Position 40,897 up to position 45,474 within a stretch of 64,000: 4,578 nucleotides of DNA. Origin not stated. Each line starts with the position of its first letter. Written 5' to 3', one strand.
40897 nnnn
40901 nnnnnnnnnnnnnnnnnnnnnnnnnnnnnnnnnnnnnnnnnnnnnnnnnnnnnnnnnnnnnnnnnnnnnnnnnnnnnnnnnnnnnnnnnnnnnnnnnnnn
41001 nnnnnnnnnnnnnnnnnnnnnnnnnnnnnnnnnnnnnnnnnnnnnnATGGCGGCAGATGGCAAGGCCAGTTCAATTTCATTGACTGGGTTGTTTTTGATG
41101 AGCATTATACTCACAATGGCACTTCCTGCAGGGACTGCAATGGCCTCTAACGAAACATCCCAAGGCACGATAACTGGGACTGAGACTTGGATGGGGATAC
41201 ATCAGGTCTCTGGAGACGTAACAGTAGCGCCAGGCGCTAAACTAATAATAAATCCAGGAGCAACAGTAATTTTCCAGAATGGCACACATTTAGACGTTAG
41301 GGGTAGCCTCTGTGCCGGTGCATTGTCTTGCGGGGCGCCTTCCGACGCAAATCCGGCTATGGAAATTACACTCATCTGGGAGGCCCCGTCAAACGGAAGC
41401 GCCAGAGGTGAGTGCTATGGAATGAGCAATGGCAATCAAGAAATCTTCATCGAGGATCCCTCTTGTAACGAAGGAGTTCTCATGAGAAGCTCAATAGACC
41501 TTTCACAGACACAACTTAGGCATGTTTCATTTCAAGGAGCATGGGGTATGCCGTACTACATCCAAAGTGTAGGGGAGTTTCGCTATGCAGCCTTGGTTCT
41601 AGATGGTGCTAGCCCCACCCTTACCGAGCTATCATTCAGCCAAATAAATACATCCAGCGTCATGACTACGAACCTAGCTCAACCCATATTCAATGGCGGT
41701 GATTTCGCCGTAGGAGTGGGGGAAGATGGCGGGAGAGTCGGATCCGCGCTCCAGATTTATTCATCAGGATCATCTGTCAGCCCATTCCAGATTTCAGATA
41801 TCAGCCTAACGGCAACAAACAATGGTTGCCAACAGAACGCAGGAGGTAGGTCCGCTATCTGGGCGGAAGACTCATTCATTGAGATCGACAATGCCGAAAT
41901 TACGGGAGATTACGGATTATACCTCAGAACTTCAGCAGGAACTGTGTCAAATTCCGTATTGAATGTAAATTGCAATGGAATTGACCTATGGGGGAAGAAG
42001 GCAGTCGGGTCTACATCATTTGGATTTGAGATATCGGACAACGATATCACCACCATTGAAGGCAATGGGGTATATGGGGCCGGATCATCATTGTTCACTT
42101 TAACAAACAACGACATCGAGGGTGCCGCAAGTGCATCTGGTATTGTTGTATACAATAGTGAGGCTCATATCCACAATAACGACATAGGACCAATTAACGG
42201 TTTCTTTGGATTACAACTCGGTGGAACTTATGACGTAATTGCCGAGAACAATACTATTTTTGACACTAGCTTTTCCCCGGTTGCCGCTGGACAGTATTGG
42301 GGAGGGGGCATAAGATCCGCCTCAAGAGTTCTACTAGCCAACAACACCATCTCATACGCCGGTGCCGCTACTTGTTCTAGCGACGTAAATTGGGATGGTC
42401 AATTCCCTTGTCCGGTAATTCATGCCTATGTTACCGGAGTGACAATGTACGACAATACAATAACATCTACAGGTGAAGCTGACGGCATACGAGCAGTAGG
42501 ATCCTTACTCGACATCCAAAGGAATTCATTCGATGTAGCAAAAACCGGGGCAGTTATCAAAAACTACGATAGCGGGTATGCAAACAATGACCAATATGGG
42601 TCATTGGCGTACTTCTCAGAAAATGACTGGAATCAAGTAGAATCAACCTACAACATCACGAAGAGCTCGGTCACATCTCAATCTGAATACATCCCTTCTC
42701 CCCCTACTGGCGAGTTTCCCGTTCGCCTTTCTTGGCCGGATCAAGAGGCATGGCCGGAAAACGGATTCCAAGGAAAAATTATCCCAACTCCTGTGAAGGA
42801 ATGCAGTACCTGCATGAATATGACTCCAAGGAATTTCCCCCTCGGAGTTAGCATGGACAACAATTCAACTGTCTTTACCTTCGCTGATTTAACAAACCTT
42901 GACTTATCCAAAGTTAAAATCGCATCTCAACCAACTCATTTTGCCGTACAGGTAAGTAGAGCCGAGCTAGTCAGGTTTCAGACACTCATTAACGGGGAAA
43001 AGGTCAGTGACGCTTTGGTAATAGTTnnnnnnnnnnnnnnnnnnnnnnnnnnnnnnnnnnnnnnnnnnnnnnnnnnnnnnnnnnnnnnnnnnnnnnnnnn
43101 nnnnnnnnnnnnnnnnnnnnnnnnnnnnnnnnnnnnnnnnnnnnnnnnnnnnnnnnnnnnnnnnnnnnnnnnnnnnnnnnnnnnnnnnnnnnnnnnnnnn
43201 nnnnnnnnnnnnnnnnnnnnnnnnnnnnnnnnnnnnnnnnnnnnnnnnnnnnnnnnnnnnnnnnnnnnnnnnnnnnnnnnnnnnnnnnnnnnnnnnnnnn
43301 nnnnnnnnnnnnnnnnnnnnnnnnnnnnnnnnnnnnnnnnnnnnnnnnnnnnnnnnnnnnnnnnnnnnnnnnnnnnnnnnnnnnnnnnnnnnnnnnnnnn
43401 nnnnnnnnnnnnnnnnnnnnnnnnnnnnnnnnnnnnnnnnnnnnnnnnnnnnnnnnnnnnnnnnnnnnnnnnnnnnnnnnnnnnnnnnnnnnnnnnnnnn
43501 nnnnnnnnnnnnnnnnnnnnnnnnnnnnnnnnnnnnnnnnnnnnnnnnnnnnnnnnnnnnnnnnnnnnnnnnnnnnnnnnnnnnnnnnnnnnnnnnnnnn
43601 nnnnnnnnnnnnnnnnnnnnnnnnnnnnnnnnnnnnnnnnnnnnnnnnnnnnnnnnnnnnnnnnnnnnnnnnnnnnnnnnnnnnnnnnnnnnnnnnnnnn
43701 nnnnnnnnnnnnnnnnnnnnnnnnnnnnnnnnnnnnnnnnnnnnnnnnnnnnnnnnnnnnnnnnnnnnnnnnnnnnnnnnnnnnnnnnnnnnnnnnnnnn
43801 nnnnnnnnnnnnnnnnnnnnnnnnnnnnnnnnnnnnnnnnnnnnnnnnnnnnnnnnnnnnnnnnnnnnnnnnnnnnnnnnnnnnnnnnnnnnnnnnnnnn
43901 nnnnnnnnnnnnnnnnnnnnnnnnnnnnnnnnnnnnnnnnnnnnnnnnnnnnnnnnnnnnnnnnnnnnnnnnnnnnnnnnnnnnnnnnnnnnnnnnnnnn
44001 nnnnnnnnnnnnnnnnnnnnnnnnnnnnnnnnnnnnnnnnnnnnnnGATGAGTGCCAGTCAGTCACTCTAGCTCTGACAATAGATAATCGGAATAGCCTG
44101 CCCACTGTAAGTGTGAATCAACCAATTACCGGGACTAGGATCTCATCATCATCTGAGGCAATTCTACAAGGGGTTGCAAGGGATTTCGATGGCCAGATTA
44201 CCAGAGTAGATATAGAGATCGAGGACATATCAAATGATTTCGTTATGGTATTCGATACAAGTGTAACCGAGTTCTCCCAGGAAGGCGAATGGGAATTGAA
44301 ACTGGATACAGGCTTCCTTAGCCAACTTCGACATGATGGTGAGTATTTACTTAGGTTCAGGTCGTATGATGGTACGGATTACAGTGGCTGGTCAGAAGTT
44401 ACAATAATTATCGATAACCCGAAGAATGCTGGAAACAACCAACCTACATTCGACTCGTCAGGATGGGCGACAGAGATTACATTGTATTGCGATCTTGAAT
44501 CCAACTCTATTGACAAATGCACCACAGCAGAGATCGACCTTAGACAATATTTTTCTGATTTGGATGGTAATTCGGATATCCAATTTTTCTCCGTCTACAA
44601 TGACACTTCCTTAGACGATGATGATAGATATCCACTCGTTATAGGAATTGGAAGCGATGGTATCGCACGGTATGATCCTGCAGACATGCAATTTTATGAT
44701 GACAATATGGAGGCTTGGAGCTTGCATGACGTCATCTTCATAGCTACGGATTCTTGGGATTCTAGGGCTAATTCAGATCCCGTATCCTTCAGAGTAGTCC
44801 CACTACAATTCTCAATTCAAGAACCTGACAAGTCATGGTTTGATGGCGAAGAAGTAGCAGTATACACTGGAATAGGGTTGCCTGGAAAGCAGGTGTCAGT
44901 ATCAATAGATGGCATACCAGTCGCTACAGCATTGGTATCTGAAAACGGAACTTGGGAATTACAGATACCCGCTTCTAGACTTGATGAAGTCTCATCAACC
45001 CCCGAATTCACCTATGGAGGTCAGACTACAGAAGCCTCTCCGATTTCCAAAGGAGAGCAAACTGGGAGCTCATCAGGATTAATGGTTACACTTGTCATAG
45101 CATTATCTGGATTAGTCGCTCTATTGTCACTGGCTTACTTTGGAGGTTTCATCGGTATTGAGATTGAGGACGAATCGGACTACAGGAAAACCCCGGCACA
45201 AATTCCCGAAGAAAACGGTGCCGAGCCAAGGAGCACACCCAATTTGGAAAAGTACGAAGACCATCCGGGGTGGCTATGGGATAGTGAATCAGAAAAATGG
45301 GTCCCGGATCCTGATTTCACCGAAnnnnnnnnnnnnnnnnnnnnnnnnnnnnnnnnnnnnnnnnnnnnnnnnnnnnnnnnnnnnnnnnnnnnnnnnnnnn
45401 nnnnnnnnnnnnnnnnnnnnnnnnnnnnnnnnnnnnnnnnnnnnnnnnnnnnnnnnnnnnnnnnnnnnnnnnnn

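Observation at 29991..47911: Co-directional block AglB-giant / S8 subtilase / beta-helix surface protein / wHTH-NB-ARC-TPR NTPase: candidate envelope glycoprotein assembly-and-sensing system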

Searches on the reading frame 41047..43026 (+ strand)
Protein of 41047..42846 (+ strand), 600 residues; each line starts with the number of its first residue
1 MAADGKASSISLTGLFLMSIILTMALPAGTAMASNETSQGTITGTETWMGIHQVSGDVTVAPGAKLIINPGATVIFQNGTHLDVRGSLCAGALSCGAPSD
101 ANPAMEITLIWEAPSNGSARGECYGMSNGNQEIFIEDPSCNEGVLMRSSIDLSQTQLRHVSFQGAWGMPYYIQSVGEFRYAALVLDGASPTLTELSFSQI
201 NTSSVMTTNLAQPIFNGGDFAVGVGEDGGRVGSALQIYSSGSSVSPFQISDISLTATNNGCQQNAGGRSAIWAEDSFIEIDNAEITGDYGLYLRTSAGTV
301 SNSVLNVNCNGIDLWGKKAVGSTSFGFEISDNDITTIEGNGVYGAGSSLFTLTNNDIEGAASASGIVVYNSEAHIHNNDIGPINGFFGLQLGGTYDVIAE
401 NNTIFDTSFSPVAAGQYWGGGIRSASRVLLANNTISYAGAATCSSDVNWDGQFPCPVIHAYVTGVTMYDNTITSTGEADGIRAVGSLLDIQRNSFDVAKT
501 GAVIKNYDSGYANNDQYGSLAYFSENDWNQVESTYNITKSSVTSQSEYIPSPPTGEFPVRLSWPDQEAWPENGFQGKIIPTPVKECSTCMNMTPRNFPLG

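Call 89: search_protein_families(library=pfam, proteins=[window:41047-42846:+], max_evalue=0.05)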
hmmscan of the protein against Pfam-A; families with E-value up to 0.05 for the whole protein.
window:41047-42846:+ (600 aa): 2 families
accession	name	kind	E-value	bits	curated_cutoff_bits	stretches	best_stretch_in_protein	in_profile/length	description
PF13229.12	Beta_helix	-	7.1e-10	39.2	25.9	1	327-485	11-146/158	Right handed beta helix region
PF05048.19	NosD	-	0.0006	19.8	23.6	1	258-380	31-169/212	Periplasmic copper-binding protein (NosD)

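Call 95: predict_structure(alignment_id=A3)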
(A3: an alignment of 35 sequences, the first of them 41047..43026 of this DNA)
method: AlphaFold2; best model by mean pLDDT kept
length: 660 residues; sequences in the alignment: 35
mean_pLDDT: 88.4   pTM: 0.85
mean pLDDT of the five models: 88.4, 87.7, 87.0, 86.4, 86.3
residues with pLDDT >= 90: 428; 70-90: 169; 50-70: 44; < 50: 19
segments of 3 or more residues with pLDDT < 50: 1-8, 21-31
pLDDT, mean of each block of 10 residues (from residue 1): 42 55 41 79 94 95 95 95 96 94 96 85 83 84 94 95 93 89 96 94 94 96 69 92 96 91 81 97 96 97 97 95 95 97 97 98 96 98 96 96 97 87 88 96 87 94 96 94 96 95 91 84 94 93 91 88 78 80 88 90 82 84 76 77 69 69
secondary structure, 60 per line:
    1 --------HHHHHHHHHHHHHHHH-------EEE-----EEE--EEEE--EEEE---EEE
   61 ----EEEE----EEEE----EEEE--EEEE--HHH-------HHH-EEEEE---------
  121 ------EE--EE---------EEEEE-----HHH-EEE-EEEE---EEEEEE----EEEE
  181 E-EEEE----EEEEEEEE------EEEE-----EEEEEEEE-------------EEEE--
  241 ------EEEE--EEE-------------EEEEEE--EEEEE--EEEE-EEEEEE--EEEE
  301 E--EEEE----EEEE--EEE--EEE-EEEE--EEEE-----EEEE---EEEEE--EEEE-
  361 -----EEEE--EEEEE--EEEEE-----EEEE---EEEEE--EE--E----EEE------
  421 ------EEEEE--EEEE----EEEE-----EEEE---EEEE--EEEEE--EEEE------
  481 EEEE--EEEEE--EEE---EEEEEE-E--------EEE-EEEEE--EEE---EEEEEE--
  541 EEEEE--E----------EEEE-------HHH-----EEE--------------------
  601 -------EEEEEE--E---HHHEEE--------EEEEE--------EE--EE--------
elements in order: H9-24 E32-34 E40-42 E45-48 E51-54 E58-60 E65-68 E73-76 E81-84 E87-90 E107-111 E142-146 E156-158 E160-163 E167-172 E177-181 E183-186 E191-198 E205-208 E214-221 E235-238 E247-250 E253-255 E269-274 E277-281 E284-287 E289-294 E297-301 E304-307 E312-315 E318-320 E323-325 E327-330 E333-336 E342-345 E349-353 E356-359 E366-369 E372-376 E379-383 E389-392 E396-400 E412-414 E427-431 E434-437 E442-445 E451-454 E458-461 E464-468 E471-474 E481-484 E487-491 E494-496 E500-505 E516-518 E520-524 E527-529 E533-538 E541-545 E559-562 E578-580 E608-613 E623-625 E634-638

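Call 98: fold_search(model_id=the predicted structure, library=pdb)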
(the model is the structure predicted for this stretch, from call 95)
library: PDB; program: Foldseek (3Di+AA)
matches with E <= 10: 472; with E <= 0.001: 24
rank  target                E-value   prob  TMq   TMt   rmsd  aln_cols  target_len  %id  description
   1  5w6f_A                4.6e-05  1.00  0.18  0.19  13.4       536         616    9  Crystal structure of Bacteriophage CBA120 tailspike protein 3 (TSP3, orf212) (released 2018-10-24)
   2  2pyg_A                9.2e-05  0.99  0.19  0.29  13.9       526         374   12  Azotobacter vinelandii Mannuronan C-5 epimerase AlgE4 A-module (released 2008-05-27)
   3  8bwk_B                1.5e-04  0.96  0.19  0.18  21.0       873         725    9  Metagenomic derived PL6 alginate lyase (released 2023-12-20)
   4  2pyh_B                1.6e-04  1.00  0.20  0.31  13.5       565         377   11  Azotobacter vinelandii Mannuronan C-5 epimerase AlgE4 A-module complexed with mannuronan trisaccharide (released 2008-05-27)
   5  2pyg_B                1.6e-04  0.99  0.19  0.29  13.8       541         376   10  Azotobacter vinelandii Mannuronan C-5 epimerase AlgE4 A-module (released 2008-05-27)
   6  7o7t                  1.7e-04  0.92  0.20  0.19  22.4       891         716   10  Structure of the PL6 family alginate lyase Patl3640 from Pseudoalteromonas atlantica T6c in complex with 4-deoxy-L-eryth (released 2021-07-28)
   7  7o84_B                2.2e-04  1.00  0.29  0.43  11.4       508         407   12  Structure of the PL6 family alginate lyase Pedsa0632 from Pseudopedobacter saltans in complex with substrate (released 2021-07-28)
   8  7dmk_D                3.4e-04  0.93  0.21  0.19  21.6       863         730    8  PL6 alginate lyase BcAlyPL6 (released 2021-10-06)
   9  7o7a_A                3.6e-04  0.96  0.18  0.25  15.8       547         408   12  Structure of the PL6 family alginate lyase Pedsa0632 from Pseudopedobacter saltans (released 2021-07-28)
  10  6nw9_B                4.1e-04  0.98  0.18  0.19  13.8       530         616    8  CRYSTAL STRUCTURE OF A TAILSPIKE PROTEIN 3 (TSP3, ORF212) FROM ESCHERICHIA COLI O157:H7 BACTERIOPHAGE CBA120 (released 2019-06-05)
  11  7dmk_C                4.1e-04  0.85  0.19  0.18  22.2       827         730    8  PL6 alginate lyase BcAlyPL6 (released 2021-10-06)
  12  7o84_A                4.7e-04  0.97  0.19  0.27  19.0       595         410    9  Structure of the PL6 family alginate lyase Pedsa0632 from Pseudopedobacter saltans in complex with substrate (released 2021-07-28)
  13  2uvf_B                4.7e-04  0.54  0.12  0.13  17.3       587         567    8  Structure of Yersinia enterocolitica Family 28 Exopolygalacturonase in Complex with Digalaturonic Acid (released 2007-05-08)
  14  5w6p_D                5.2e-04  0.98  0.16  0.16  15.2       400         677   12  Crystal structure of Bacteriophage CBA120 tailspike protein 2 enzymatically active domain (TSP2dN, orf211) (released 2018-10-24)
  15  3jur_A                6.5e-04  0.99  0.20  0.27  12.4       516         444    9  The crystal structure of a hyperthermoactive Exopolygalacturonase from Thermotoga maritima (released 2009-11-17)
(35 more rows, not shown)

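Call 104: search_solved_structures(query=A3, max_evalue=1, show_alignments=2)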
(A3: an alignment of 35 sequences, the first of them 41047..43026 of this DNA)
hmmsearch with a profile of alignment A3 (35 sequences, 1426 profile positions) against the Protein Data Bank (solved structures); distinct sequences matched with E-value up to 1: 8.
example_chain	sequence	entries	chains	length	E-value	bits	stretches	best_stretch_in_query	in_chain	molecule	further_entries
9x9r_A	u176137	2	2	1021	0.00012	22.7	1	1017-1067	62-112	Chitodextrinase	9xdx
9kvu_A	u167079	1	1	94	0.00055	20.5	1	1018-1058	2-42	bacterial immunoglobulin domain B1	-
7plp_A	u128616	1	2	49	0.0067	16.9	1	709-734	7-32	Teneurin-4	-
8umz_A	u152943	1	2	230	0.039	14.4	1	874-930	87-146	Protocadherin-15 EC4-EC7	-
3pdd_A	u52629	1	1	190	0.22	11.9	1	1020-1060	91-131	Glycoside hydrolase, family 9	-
1p0z_A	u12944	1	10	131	0.43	11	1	637-679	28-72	Sensor kinase citA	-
2v9a_A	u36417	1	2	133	0.44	10.9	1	637-679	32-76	SENSOR KINASE CITA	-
2j80_A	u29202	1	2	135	0.45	10.9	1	637-679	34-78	SENSOR KINASE CITA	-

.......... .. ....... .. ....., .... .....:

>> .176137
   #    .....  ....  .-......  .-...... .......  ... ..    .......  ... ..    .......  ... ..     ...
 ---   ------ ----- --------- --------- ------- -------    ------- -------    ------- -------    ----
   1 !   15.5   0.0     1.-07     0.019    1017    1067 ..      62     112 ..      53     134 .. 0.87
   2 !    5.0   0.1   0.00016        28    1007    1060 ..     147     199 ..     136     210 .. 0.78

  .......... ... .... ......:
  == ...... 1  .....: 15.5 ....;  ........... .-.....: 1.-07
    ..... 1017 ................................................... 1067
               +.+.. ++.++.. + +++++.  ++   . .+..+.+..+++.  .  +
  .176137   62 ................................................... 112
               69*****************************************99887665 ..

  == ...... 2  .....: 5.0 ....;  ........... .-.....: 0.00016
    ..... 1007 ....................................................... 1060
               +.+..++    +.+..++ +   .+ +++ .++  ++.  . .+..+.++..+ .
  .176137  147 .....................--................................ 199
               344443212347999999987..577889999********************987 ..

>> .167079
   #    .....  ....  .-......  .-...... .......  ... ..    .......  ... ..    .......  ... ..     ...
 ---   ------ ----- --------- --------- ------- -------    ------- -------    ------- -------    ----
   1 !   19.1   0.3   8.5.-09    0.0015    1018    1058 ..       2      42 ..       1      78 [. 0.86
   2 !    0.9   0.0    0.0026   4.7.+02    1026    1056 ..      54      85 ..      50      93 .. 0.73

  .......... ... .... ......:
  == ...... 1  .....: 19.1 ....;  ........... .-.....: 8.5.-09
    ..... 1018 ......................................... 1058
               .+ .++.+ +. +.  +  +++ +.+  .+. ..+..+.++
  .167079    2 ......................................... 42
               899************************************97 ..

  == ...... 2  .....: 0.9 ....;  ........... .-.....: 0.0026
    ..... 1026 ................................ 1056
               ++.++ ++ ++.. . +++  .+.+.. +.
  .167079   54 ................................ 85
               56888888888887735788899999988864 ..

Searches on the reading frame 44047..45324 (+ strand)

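Call 89: search_protein_families(library=pfam, proteins=[window:44047-45324:+], max_evalue=0.05)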
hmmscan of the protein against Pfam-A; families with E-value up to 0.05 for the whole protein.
window:44047-45324:+ (426 aa): 1 family
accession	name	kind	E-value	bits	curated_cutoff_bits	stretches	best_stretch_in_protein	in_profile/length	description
PF17957.7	Big_7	-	0.003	18.6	24.1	1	19-73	1-44/70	Bacterial Ig domain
